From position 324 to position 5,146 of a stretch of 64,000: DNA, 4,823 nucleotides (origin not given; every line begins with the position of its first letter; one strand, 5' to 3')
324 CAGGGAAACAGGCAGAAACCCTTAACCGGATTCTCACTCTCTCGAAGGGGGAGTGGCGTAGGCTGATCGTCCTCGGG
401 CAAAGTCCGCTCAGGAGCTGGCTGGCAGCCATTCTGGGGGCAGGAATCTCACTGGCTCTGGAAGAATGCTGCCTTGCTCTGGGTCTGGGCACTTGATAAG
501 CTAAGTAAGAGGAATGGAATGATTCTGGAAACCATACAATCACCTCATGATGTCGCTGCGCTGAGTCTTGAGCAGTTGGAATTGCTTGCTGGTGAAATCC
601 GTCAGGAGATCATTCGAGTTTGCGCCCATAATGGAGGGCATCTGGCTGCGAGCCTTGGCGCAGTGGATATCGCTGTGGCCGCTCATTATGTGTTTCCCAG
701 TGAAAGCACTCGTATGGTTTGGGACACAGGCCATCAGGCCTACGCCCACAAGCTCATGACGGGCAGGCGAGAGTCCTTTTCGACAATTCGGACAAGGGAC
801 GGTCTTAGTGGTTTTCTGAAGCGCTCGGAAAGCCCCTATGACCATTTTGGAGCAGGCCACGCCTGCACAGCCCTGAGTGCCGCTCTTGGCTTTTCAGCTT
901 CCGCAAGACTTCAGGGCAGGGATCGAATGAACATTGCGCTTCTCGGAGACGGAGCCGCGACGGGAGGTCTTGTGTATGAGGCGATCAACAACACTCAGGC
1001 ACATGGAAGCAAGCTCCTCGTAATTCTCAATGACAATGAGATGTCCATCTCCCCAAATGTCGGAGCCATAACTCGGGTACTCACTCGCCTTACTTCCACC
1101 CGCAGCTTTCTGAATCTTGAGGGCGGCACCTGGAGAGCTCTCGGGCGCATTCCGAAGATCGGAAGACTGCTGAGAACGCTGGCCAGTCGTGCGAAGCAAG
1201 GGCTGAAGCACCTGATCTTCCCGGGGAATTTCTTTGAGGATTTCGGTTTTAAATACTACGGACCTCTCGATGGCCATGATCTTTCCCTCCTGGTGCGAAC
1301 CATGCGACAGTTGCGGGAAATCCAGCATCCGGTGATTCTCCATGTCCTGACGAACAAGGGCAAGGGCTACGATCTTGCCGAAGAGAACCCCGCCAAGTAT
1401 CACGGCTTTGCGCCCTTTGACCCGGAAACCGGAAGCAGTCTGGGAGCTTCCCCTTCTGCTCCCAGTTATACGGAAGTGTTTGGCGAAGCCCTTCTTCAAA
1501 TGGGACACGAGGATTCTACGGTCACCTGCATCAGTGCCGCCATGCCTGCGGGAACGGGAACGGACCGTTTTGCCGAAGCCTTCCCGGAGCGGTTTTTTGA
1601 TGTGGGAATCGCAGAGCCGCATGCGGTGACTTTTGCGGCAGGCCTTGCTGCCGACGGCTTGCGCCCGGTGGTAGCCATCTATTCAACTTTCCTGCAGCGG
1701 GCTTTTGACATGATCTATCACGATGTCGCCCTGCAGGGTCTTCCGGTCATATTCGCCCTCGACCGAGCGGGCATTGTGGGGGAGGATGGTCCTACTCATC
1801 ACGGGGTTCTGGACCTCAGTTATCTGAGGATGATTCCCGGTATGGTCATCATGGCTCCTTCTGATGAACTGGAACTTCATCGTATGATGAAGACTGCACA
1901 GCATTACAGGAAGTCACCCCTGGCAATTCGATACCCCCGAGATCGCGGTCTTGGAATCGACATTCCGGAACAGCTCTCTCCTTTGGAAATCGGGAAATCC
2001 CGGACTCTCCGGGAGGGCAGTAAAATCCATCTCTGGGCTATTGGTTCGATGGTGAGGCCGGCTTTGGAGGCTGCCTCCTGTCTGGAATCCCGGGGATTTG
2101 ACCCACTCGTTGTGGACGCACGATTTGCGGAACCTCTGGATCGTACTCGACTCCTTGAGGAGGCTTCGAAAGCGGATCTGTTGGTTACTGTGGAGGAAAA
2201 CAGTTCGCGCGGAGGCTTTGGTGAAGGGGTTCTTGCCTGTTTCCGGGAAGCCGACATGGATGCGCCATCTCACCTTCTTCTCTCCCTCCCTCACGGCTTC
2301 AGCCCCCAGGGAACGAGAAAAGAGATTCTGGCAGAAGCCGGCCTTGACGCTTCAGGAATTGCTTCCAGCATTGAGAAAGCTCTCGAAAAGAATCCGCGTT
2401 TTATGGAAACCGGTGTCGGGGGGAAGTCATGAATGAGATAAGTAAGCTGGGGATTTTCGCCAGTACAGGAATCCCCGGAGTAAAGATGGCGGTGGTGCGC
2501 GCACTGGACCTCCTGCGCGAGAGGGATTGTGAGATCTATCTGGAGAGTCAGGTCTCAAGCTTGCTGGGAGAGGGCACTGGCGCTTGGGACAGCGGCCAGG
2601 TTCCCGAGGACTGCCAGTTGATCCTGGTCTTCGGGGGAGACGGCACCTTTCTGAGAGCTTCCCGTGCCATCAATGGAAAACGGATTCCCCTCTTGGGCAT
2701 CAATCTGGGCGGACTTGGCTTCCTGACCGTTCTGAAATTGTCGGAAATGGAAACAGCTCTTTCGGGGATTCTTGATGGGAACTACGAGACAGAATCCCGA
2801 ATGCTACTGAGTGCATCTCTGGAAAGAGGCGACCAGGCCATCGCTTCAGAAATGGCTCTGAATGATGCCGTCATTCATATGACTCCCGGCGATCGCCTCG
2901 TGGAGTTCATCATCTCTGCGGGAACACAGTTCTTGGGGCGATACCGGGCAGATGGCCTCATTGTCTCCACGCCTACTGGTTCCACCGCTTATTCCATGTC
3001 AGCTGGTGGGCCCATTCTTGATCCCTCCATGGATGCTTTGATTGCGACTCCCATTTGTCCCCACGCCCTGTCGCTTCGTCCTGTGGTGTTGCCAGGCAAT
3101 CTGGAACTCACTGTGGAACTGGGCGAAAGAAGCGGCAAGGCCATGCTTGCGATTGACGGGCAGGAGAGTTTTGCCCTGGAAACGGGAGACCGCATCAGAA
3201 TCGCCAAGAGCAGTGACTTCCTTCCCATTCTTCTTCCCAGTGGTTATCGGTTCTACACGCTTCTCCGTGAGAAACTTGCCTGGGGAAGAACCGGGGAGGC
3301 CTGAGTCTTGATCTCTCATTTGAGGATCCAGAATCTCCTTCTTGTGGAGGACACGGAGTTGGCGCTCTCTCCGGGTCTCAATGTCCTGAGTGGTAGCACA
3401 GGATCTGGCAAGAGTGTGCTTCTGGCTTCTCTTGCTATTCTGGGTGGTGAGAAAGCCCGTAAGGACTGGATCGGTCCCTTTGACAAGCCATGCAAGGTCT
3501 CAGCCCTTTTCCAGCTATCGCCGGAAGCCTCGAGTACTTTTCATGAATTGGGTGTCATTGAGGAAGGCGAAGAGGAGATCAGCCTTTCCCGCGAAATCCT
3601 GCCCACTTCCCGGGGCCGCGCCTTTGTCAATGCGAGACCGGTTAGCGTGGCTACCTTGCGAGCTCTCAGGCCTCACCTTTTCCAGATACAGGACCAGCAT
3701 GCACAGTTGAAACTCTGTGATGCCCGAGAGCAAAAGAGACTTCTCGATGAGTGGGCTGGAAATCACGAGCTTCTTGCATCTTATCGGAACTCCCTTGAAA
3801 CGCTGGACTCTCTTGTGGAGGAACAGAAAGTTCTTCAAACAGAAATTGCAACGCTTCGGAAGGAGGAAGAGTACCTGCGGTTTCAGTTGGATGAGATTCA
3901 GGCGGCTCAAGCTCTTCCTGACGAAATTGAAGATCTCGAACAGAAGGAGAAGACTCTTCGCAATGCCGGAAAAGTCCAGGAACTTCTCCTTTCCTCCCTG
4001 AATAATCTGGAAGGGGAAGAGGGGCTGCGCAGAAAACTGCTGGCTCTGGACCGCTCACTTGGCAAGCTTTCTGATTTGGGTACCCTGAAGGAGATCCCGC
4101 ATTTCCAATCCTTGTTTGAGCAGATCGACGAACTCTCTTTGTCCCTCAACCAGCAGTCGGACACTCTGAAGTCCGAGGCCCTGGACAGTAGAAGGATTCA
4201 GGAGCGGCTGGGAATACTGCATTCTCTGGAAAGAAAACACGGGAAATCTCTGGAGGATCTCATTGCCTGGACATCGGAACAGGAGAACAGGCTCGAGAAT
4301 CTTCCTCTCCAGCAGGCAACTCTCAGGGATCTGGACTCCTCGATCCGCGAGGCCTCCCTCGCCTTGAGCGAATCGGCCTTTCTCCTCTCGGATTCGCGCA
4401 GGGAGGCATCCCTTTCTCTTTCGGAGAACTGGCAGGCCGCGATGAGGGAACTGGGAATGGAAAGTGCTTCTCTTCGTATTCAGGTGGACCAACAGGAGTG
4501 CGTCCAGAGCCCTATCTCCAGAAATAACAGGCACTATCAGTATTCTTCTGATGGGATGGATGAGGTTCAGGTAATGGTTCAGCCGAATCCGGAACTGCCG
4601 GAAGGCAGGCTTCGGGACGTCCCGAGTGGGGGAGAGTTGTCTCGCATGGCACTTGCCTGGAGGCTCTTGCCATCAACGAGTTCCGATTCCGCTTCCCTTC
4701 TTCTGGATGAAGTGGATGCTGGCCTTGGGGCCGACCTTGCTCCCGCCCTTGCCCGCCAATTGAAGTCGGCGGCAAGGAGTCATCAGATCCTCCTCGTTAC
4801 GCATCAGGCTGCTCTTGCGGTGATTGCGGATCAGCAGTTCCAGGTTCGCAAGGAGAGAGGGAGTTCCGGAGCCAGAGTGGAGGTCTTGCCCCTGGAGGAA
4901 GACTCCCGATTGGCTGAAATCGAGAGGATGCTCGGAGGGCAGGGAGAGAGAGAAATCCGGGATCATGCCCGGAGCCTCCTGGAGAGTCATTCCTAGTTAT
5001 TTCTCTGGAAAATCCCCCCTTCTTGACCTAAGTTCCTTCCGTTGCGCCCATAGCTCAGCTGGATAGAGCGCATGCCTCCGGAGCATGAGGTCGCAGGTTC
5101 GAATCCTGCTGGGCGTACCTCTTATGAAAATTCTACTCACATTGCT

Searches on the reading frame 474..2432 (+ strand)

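Call 42: search_protein_families(library=pfam, proteins=[window:474-2432:+], max_evalue=0.01)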
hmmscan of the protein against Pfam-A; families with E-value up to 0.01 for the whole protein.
window:474-2432:+ (652 aa): 4 families
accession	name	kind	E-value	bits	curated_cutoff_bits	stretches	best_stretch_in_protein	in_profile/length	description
PF13292.11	DXP_synthase_N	-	9e-103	343.7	21.2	1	18-293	1-274/274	1-deoxy-D-xylulose-5-phosphate synthase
PF02779.29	Transket_pyr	-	2.2e-48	164.7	27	1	330-490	3-170/174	Transketolase, pyrimidine binding domain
PF02780.25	Transketolase_C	-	2.5e-23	82.8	25.9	1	507-629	1-124/124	Transketolase, C-terminal domain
PF00676.26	E1_dh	-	8.5e-05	22.1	22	1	136-194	109-167/300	Dehydrogenase E1 component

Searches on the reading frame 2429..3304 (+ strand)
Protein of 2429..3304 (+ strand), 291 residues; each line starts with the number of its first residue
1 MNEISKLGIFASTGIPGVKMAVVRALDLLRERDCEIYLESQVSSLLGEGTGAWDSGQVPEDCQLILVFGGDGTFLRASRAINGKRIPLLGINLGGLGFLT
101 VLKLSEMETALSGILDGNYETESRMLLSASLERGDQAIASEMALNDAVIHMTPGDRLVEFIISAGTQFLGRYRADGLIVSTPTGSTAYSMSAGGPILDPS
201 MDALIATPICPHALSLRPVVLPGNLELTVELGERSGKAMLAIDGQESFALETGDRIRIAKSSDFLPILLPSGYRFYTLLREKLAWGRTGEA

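Call 41: find_encoding_contigs(protein=window:2429-3304:+, flank=10000, max_places=5)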
Protein window:2429-3304:+ (291 aa): 10 contigs read that carry it; 5 places shown.
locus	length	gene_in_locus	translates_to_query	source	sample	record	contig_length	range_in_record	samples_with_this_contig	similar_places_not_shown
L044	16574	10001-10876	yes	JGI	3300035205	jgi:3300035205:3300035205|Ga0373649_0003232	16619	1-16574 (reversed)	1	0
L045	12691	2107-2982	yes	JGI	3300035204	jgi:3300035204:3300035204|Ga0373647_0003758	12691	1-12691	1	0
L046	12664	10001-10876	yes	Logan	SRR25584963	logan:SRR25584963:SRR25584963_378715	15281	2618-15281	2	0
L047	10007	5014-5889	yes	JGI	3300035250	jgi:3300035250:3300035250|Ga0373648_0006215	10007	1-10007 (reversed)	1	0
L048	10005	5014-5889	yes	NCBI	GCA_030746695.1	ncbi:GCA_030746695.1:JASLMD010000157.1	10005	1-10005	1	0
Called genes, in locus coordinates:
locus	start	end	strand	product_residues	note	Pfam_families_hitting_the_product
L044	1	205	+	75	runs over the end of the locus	PF00707:IF3_C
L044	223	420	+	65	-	PF01632:Ribosomal_L35p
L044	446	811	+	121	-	PF00453:Ribosomal_L20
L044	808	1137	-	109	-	-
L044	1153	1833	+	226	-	PF01409:tRNA-synt_2d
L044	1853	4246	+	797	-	PF01588:tRNA_bind, PF03483:B3_4, PF03484:B5, PF17759:tRNA_synthFbeta, PF03147:FDX-ACB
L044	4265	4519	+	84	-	PF06005:ZapB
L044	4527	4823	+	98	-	PF05164:ZapA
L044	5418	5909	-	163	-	-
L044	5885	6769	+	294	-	PF00763:THF_DHG_CYH, PF02882:THF_DHG_CYH_C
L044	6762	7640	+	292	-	PF00348:polyprenyl_synt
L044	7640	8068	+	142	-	PF02681:DUF212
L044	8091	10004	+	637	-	PF13292:DXP_synthase_N, PF02779:Transket_pyr, PF02780:Transketolase_C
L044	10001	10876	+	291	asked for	PF01513:NAD_kinase, PF20143:NAD_kinase_C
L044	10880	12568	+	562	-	PF02463:SMC_N, PF13175:AAA_15 (faint), PF13476:AAA_23, PF13304:AAA_21 (faint)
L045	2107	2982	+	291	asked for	PF01513:NAD_kinase, PF20143:NAD_kinase_C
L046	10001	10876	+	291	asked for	PF01513:NAD_kinase, PF20143:NAD_kinase_C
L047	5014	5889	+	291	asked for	PF01513:NAD_kinase, PF20143:NAD_kinase_C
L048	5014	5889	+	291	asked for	PF01513:NAD_kinase, PF20143:NAD_kinase_C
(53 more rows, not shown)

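Call 42: search_protein_families(library=pfam, proteins=[window:2429-3304:+], max_evalue=0.01)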
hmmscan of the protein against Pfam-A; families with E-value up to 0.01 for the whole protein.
window:2429-3304:+ (291 aa): 2 families
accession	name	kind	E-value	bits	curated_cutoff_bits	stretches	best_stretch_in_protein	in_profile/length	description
PF20143.4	NAD_kinase_C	-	6e-35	120.2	23.7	1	144-262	1-118/126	ATP-NAD kinase C-terminal domain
PF01513.26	NAD_kinase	-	1.1e-17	65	25.5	1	58-119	69-130/130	ATP-NAD kinase N-terminal domain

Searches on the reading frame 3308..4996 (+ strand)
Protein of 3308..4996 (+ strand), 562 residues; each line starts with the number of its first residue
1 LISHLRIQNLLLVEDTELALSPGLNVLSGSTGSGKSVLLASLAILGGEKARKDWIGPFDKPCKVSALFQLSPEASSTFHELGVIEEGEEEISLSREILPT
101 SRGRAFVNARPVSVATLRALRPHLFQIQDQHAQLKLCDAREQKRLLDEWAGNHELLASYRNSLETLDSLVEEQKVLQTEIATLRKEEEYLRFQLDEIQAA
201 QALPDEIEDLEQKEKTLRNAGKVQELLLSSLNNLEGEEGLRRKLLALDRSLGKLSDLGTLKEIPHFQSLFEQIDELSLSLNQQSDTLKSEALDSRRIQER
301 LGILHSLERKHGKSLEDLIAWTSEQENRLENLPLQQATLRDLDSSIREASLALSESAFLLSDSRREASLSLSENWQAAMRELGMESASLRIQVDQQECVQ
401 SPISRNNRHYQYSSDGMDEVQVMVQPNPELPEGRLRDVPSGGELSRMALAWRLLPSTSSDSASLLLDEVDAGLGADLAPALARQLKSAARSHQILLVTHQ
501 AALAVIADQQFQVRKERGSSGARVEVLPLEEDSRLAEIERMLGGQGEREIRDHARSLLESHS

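Call 42: search_protein_families(library=pfam, proteins=[window:3308-4996:+], max_evalue=0.01)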
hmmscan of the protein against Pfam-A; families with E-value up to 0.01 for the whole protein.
window:3308-4996:+ (562 aa): 4 families
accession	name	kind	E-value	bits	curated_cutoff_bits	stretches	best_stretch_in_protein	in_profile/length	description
PF02463.25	SMC_N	-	2.9e-13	50.2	40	1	2-517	2-215/220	RecF/RecN/SMC N terminal domain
PF13476.12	AAA_23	-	3e-09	38.2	27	1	5-215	2-194/201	AAA domain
PF13175.12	AAA_15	-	1.7e-07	31.6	32.1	1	1-65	1-55/374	AAA ATPase domain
PF13304.12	AAA_21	-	4.7e-07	30.6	27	1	452-503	247-302/304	AAA domain, putative AbiEii toxin, Type IV TA system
